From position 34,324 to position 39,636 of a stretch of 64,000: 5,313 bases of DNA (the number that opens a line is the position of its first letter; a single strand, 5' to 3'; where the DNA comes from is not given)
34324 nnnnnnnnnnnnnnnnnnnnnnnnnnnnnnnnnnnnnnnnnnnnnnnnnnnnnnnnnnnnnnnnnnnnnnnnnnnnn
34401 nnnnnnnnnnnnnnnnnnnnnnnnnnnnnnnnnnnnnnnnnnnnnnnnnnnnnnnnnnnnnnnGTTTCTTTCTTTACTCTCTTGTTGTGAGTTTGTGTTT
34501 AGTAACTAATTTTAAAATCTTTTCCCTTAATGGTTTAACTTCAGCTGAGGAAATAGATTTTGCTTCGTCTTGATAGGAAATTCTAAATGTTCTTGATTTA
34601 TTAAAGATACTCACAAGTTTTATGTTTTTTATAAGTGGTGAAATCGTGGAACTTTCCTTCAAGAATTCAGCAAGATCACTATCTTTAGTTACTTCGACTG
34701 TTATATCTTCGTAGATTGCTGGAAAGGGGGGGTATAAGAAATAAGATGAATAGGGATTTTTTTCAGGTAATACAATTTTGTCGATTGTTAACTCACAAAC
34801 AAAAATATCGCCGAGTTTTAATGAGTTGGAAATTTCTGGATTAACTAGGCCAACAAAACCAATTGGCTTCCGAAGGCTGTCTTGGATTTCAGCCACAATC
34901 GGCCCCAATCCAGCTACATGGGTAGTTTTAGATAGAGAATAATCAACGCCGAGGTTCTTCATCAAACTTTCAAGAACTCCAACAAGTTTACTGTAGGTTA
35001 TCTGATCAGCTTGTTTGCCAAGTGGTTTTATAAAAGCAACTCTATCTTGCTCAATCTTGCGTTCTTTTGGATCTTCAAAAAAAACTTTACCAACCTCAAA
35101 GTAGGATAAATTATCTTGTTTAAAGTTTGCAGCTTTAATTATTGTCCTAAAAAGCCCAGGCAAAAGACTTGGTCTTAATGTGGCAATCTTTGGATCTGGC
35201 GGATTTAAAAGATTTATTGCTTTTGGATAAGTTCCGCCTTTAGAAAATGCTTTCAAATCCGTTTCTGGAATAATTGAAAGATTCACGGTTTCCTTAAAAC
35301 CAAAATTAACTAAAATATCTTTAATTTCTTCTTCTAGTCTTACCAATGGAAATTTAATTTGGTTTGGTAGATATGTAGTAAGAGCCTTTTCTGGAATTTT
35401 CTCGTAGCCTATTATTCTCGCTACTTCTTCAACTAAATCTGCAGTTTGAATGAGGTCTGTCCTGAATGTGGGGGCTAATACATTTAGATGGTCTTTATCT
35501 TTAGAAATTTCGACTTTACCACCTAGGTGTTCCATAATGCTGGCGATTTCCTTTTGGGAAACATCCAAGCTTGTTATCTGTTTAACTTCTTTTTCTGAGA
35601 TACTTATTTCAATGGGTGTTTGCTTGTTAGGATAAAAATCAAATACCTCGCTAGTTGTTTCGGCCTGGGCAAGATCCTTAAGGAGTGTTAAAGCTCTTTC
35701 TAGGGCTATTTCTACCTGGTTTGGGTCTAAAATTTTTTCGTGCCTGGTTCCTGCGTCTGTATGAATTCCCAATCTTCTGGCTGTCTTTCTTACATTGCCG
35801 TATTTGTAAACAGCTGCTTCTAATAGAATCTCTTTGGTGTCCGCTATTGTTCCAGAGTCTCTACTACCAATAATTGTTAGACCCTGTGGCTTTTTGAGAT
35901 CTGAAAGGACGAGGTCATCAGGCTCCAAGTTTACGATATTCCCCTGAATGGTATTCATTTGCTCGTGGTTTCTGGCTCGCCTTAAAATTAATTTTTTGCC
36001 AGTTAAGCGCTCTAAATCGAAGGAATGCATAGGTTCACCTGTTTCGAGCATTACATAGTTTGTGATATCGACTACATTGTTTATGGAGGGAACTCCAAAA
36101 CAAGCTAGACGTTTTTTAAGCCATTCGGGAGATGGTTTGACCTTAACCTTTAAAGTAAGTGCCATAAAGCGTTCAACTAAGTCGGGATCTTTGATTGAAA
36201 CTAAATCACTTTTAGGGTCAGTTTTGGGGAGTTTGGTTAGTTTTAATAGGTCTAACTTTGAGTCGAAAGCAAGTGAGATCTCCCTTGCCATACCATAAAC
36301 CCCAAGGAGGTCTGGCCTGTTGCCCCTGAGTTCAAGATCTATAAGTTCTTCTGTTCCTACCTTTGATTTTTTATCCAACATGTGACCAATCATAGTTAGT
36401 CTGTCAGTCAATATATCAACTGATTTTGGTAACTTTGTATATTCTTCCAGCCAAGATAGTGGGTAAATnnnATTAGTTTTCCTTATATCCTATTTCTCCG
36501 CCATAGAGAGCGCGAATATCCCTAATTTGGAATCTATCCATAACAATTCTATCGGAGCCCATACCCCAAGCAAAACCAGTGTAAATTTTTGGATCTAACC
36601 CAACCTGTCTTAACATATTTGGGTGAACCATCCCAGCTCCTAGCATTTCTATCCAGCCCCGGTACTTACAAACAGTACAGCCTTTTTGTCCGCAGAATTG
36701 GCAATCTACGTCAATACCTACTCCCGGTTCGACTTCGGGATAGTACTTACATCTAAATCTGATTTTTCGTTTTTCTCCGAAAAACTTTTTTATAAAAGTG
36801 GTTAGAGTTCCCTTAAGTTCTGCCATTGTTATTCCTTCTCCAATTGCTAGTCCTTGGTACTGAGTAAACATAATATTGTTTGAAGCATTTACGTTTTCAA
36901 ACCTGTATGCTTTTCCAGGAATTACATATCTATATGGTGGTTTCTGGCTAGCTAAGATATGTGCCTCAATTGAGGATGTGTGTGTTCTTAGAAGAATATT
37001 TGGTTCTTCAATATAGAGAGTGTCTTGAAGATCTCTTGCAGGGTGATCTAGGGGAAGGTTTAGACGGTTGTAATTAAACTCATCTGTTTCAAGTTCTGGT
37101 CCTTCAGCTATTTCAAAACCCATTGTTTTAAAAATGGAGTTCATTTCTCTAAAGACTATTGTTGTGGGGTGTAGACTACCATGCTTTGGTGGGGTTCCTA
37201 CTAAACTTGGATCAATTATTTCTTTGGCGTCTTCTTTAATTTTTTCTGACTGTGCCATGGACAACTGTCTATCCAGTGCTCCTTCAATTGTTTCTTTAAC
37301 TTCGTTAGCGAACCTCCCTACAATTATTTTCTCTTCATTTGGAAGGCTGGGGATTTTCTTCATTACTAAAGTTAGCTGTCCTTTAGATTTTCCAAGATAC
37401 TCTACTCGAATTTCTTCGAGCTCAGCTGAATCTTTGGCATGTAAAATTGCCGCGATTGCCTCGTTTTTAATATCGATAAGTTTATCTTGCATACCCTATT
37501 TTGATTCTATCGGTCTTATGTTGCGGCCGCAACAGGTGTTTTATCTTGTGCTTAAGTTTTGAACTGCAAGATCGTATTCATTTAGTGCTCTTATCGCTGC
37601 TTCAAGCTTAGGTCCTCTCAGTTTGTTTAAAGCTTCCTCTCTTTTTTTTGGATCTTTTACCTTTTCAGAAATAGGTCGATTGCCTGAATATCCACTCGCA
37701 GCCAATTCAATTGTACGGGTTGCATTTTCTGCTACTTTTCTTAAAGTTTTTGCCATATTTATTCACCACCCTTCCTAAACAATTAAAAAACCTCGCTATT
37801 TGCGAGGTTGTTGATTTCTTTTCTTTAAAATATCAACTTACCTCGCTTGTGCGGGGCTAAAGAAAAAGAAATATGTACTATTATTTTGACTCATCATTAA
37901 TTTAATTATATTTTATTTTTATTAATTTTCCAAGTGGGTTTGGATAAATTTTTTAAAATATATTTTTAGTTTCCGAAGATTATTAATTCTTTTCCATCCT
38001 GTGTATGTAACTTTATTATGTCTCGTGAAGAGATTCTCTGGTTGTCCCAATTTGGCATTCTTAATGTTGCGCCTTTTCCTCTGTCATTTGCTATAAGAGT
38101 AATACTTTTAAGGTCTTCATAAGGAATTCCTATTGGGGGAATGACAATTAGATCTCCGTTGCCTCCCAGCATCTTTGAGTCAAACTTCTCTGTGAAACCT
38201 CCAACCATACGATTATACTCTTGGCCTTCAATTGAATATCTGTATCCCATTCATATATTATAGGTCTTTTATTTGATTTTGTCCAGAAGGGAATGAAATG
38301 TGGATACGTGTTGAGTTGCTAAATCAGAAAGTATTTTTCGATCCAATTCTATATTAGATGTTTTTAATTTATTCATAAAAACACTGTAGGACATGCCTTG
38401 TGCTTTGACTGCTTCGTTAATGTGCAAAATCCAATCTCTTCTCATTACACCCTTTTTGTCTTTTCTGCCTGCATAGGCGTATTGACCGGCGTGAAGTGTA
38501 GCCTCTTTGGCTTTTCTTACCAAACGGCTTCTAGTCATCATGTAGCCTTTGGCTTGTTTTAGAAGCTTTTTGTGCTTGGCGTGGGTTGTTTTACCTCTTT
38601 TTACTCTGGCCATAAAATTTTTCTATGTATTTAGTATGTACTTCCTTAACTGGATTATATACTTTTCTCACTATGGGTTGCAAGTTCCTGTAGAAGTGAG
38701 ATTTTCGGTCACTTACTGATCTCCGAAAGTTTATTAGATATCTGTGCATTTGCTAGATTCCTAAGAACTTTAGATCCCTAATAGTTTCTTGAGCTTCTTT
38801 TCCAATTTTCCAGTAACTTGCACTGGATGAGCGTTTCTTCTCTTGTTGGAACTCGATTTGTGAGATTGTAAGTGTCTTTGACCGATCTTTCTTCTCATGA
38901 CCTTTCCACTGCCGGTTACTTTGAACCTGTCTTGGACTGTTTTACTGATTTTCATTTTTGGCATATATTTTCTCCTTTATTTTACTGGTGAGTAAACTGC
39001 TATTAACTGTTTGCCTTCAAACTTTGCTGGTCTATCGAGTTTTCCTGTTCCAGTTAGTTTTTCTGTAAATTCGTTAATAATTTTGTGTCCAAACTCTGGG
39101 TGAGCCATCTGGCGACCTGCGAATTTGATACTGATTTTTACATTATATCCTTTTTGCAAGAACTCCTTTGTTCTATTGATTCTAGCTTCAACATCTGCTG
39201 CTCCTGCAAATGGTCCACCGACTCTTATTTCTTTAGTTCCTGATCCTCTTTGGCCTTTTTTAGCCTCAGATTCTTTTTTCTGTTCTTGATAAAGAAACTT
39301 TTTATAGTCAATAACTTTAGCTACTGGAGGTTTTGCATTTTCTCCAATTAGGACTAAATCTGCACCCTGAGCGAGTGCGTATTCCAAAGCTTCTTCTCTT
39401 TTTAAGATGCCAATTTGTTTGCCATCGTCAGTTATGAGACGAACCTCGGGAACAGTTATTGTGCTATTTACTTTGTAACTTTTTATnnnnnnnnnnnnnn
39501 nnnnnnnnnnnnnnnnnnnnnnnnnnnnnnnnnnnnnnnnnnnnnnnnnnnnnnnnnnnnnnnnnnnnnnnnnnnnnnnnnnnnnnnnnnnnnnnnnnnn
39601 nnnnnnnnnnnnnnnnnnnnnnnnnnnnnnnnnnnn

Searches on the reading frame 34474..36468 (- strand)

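Call 40: search_protein_families(library=pfam, proteins=[window:34474-36468:-], max_evalue=0.001)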
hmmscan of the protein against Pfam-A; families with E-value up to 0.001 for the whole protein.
window:34474-36468:- (664 aa): 4 families
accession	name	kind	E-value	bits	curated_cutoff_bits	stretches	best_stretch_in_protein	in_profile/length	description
PF03483.22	B3_4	-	8.6e-50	169.2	29.3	1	104-267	9-173/174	B3/4 domain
PF17759.6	tRNA_synthFbeta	-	2e-29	103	22.4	1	358-561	1-213/214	Phenylalanyl tRNA synthetase beta chain CLM domain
PF03484.21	B5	-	1.1e-16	61.1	28.6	1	288-355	1-67/67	tRNA synthetase B5 domain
PF03147.19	FDX-ACB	-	1.3e-05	26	31.1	1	580-657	1-87/94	Ferredoxin-fold anticodon binding domain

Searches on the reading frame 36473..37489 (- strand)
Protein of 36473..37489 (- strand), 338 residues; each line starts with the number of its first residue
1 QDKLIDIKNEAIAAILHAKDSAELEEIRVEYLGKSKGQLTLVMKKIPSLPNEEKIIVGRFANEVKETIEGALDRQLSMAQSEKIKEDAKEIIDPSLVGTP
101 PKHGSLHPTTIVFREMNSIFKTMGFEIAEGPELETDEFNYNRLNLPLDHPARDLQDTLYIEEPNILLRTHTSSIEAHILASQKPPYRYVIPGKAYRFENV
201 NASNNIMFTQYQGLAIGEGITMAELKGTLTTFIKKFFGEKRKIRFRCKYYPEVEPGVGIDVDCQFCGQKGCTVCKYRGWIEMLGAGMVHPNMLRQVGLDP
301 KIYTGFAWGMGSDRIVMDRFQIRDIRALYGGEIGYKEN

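Call 40: search_protein_families(library=pfam, proteins=[window:36473-37489:-], max_evalue=0.001)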
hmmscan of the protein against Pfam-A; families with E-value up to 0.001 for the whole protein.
window:36473-37489:- (338 aa): 2 families
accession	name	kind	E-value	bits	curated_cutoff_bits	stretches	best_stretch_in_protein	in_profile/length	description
PF01409.25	tRNA-synt_2d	-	5.9e-77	258.9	19.8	1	92-334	2-241/246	tRNA synthetases class II core domain (F)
PF02912.23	Phe_tRNA-synt_N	-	1.7e-17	63.6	22.3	1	19-86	1-67/69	Aminoacyl tRNA synthetase class II, N-terminal domain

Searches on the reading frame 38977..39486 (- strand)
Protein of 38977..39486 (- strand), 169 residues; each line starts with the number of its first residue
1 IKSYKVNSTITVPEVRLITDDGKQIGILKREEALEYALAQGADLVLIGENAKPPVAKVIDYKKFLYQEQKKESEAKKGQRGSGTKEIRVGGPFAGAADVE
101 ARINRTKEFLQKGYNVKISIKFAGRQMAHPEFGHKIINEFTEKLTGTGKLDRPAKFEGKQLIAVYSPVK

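Call 40: search_protein_families(library=pfam, proteins=[window:38977-39486:-], max_evalue=0.001)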
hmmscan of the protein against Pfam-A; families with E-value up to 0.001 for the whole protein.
window:38977-39486:- (169 aa): 2 families
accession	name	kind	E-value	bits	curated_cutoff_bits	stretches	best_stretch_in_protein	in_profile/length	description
PF05198.21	IF3_N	-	1.3e-26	93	26.9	1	6-75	1-70/70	Translation initiation factor IF-3, N-terminal domain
PF00707.27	IF3_C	-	3.4e-20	72.2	34.8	1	84-167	3-85/86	Translation initiation factor IF-3, C-terminal domain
